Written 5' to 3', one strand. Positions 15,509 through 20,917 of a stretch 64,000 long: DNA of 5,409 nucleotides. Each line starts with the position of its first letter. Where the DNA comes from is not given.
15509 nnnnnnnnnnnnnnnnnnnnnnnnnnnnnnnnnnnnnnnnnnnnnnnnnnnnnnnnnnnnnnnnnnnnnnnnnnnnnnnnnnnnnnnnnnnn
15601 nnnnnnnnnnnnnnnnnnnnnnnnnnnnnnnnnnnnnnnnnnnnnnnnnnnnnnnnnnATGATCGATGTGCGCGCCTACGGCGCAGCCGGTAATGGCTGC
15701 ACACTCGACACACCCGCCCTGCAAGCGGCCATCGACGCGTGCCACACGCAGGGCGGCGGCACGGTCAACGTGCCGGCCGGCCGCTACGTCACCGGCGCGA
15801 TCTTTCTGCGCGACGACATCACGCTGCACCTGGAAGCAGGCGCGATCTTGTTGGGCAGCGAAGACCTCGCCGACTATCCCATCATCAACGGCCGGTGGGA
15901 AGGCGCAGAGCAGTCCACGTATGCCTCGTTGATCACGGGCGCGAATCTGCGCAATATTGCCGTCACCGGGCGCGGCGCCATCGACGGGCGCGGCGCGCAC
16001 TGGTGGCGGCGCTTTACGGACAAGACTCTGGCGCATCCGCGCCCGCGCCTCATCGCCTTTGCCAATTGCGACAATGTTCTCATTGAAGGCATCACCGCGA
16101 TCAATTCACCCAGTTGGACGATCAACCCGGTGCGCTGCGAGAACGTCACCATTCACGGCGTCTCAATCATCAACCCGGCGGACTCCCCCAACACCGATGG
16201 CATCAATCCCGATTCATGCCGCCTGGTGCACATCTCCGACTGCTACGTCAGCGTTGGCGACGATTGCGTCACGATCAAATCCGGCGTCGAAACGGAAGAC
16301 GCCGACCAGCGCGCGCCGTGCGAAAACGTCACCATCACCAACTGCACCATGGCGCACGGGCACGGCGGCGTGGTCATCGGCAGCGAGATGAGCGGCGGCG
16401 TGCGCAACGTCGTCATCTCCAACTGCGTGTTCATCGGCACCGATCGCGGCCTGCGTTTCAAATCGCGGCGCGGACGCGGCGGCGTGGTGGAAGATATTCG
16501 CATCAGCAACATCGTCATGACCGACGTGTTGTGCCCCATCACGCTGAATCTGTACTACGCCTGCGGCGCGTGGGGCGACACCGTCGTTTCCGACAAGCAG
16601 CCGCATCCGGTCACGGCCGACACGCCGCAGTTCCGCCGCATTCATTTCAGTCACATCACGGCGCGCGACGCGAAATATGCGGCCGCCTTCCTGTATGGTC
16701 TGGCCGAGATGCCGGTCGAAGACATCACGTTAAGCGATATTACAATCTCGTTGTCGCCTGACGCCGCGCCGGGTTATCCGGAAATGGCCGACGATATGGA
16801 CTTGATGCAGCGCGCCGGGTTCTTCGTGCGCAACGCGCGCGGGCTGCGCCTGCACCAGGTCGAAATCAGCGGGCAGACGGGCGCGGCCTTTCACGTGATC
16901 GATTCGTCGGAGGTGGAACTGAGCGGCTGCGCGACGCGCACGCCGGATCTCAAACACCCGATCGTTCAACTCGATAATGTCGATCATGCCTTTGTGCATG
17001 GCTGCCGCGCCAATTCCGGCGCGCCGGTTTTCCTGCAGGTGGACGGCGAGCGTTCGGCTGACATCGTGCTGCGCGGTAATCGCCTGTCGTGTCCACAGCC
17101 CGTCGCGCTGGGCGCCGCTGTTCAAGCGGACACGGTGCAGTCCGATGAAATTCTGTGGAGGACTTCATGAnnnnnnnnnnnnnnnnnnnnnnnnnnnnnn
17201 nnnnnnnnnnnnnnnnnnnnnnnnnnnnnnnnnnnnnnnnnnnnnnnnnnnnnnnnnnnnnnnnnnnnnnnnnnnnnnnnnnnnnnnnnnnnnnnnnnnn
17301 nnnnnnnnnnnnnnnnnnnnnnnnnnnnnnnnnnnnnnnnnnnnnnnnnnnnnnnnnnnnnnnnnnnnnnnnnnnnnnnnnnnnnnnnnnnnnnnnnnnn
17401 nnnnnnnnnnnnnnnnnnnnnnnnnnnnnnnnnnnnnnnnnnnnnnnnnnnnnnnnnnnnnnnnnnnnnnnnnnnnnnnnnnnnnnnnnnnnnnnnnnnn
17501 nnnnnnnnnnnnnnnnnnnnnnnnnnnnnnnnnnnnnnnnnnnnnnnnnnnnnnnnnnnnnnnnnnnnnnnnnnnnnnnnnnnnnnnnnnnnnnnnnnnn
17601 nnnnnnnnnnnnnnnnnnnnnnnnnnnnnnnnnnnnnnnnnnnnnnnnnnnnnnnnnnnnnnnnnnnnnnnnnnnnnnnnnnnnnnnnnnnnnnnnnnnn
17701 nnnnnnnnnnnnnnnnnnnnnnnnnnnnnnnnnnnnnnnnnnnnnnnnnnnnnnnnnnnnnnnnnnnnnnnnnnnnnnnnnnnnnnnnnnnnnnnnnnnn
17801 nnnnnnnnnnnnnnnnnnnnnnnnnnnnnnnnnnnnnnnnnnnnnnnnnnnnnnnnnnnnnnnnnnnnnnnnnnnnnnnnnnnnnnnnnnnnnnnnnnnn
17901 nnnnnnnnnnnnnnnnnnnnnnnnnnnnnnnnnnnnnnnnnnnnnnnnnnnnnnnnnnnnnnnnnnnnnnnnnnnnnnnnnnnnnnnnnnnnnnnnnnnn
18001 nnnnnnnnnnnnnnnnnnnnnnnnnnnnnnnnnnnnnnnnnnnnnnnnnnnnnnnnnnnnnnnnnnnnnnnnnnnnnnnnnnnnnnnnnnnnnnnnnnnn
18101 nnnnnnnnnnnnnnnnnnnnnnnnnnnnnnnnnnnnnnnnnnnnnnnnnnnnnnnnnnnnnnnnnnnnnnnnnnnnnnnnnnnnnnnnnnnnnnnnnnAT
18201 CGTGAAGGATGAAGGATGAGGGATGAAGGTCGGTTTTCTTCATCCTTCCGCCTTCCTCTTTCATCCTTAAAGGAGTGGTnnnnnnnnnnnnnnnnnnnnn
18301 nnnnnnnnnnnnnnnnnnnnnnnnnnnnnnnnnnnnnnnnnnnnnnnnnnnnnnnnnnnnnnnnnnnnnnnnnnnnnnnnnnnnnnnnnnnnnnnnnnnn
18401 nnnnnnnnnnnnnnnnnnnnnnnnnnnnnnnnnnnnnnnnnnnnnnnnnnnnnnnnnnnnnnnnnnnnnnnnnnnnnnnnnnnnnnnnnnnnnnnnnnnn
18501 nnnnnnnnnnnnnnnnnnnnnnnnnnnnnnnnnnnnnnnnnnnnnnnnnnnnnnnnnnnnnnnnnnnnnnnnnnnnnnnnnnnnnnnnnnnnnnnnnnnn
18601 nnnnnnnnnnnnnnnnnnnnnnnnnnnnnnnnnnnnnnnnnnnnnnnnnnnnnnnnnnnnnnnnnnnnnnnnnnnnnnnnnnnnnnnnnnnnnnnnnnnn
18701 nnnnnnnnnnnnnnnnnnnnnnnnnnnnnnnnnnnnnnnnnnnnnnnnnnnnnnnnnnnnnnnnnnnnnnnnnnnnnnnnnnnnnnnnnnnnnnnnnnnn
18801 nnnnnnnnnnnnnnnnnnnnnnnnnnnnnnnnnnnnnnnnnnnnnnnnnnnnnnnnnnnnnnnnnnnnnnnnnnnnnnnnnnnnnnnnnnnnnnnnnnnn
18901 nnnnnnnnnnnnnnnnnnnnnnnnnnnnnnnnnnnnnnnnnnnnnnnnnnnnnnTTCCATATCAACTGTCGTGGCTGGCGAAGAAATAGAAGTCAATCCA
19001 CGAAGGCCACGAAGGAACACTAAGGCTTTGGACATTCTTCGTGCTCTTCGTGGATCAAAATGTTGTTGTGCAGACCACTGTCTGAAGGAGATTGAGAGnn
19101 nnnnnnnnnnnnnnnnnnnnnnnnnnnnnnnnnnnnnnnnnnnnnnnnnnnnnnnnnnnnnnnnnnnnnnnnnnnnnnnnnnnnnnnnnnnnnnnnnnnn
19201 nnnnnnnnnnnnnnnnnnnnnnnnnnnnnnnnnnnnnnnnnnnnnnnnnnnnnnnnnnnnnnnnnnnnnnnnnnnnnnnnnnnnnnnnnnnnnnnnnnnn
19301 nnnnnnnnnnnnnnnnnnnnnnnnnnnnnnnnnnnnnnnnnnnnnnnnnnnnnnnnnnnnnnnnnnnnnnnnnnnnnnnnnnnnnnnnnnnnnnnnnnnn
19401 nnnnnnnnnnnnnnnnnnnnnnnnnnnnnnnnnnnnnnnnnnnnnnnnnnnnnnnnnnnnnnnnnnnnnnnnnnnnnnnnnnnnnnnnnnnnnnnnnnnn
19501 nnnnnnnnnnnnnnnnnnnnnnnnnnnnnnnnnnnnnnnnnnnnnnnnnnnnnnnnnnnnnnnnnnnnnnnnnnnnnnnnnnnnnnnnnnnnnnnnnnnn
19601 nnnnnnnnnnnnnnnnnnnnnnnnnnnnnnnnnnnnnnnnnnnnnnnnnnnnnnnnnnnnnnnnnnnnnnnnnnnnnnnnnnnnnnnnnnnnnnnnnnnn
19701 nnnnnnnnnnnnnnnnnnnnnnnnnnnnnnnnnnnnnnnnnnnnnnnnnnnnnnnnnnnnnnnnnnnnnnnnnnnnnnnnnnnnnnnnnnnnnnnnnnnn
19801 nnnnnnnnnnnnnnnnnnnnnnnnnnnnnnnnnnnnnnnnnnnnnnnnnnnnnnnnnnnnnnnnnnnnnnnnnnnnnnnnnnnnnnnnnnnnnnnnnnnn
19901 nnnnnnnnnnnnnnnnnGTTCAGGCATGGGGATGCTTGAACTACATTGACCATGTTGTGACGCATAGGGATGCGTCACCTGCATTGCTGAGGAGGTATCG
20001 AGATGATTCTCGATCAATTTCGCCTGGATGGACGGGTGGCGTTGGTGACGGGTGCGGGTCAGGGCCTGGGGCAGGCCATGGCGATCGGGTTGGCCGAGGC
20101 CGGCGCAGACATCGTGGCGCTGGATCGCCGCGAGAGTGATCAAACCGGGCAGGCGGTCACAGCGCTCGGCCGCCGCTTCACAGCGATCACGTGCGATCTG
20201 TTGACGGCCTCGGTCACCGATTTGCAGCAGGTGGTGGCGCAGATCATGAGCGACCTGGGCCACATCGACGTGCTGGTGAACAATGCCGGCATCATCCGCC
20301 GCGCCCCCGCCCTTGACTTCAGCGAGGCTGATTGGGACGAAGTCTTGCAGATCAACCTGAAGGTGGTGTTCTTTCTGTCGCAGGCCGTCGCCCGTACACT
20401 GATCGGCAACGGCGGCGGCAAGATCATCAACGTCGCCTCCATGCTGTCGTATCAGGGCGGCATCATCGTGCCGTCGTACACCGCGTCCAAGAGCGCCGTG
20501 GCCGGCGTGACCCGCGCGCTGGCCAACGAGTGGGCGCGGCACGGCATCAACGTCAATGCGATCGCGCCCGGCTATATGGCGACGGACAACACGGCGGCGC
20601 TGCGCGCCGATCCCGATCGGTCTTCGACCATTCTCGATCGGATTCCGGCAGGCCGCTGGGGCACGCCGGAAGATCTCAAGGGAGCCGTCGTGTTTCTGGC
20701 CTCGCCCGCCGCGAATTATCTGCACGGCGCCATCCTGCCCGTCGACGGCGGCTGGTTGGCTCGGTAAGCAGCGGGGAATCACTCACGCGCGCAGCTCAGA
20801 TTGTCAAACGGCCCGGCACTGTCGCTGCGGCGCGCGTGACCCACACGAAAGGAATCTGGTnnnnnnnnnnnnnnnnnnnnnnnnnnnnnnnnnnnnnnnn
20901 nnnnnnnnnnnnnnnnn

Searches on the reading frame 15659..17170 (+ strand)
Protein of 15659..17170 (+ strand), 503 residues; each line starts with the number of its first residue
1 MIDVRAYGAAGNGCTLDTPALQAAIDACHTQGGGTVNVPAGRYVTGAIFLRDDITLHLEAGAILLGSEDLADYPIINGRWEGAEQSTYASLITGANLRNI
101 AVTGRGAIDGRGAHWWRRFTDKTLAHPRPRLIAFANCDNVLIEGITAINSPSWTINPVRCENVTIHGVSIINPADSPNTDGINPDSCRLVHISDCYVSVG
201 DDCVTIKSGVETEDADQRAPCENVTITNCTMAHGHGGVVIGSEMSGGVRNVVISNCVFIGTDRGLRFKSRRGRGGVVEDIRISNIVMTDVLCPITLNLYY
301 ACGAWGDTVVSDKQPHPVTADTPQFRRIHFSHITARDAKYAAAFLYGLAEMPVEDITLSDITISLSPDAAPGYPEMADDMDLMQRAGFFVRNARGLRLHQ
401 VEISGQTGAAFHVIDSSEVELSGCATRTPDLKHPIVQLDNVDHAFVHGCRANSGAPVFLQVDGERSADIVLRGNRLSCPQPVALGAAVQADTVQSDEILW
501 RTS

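Call 7: search_protein_families(library=pfam, proteins=[window:15659-17170:+], max_evalue=0.001)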
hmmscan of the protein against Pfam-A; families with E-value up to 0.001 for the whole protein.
window:15659-17170:+ (503 aa): 3 families
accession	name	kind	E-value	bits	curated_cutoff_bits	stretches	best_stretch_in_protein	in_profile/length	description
PF00295.23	Glyco_hydro_28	-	4.3e-51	174.4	22.9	1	37-366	10-309/324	Glycosyl hydrolases family 28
PF13229.12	Beta_helix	-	3.5e-11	43.4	25.9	0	221-284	8-66/158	Right handed beta helix region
PF12708.12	Pect-lyase_RHGA_epim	-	5.2e-10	39.9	27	1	2-256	2-208/213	Rhamnogalacturonase A/epimerase, pectate lyase-like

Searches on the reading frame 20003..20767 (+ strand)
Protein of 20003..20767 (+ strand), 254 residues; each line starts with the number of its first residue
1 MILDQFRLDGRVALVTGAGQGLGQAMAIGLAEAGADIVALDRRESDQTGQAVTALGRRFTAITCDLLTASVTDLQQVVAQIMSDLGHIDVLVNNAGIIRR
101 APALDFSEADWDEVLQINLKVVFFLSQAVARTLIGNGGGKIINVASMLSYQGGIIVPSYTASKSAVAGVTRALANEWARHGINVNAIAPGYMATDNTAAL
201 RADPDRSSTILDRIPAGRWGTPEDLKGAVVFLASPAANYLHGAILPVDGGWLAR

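Call 8: search_protein_families(library=pfam, proteins=[window:20003-20767:+], max_evalue=0.001)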
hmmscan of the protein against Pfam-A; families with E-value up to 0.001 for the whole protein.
window:20003-20767:+ (254 aa): 4 families
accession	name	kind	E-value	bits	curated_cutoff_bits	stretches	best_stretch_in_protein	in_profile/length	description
PF00106.31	adh_short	-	2.5e-58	197.2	26.6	1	11-203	1-193/195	short chain dehydrogenase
PF13561.12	adh_short_C2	-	5.6e-58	196.7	27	1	17-251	1-235/236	Enoyl-(Acyl carrier protein) reductase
PF08659.16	KR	-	2.2e-11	44.5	22.6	1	13-192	3-178/180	KR domain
PF01370.27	Epimerase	-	0.0003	20.7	20.9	1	13-124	1-101/240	NAD dependent epimerase/dehydratase family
